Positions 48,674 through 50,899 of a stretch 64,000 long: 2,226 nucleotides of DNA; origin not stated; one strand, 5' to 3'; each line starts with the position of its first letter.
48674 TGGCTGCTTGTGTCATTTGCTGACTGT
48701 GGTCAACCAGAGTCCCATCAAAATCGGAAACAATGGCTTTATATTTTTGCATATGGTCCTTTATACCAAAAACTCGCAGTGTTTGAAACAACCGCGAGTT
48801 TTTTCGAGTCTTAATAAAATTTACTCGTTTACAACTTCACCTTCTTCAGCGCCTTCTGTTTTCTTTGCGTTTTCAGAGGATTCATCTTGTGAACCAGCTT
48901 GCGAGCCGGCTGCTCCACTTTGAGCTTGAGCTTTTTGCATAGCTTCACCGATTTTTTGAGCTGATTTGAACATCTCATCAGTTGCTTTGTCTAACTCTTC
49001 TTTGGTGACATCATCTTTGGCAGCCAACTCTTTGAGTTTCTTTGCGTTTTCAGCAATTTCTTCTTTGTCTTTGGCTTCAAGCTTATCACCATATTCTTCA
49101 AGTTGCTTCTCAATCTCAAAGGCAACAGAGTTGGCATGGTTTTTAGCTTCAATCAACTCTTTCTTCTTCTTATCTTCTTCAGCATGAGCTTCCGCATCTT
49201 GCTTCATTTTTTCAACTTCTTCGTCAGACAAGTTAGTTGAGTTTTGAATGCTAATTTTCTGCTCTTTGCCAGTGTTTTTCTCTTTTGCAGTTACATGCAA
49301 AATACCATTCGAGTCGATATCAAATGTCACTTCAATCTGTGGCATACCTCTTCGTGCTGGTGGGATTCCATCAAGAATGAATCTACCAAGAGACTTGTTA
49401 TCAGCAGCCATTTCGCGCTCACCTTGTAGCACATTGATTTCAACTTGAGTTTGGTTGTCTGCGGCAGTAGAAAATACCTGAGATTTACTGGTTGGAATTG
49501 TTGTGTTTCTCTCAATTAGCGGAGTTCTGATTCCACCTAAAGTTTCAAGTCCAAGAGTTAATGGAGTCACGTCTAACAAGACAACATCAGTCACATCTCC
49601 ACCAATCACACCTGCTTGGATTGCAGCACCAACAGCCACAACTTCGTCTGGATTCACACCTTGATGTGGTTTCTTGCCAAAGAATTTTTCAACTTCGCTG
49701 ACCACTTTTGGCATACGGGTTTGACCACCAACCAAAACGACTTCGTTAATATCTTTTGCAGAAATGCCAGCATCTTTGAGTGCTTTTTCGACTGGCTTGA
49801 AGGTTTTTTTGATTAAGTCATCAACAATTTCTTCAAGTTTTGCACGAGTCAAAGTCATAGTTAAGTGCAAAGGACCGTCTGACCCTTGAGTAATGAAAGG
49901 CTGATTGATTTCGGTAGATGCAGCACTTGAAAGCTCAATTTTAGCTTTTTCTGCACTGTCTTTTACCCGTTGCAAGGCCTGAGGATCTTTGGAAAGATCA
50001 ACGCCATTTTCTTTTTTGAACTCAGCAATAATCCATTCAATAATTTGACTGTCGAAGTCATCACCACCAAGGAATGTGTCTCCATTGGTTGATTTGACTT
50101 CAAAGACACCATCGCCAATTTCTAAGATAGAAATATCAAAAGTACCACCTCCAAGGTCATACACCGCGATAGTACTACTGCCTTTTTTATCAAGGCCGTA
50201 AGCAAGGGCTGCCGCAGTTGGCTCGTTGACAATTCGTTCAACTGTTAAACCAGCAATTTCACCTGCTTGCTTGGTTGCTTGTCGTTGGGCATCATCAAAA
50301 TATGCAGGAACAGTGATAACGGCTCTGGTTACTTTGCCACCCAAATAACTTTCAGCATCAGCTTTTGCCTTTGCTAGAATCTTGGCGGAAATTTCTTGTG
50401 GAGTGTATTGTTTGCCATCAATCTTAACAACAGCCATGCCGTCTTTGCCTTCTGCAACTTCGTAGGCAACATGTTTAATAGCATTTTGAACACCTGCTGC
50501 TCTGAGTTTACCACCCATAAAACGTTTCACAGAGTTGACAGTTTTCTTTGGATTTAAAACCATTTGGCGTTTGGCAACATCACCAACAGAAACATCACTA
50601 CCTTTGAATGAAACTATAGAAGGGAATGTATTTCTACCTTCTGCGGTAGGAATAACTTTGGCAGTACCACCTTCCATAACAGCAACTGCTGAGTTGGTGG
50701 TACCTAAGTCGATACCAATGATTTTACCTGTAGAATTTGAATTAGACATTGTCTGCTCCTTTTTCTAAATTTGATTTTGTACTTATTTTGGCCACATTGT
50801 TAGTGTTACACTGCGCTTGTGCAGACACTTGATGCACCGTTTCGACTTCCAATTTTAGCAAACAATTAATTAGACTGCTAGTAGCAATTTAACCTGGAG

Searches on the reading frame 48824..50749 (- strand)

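Call 77: search_protein_families(library=pfam, proteins=[window:48824-50749:-], max_evalue=0.00001)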
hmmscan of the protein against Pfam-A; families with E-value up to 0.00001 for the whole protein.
window:48824-50749:- (642 aa): 2 families
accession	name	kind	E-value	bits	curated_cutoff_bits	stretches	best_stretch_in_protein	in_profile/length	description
PF00012.26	HSP70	-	2.4e-250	832.3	20.6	1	10-605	1-598/599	Hsp70 protein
PF06723.19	MreB_Mbl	-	8.6e-18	64.7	27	1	139-377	92-317/327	MreB/Mbl protein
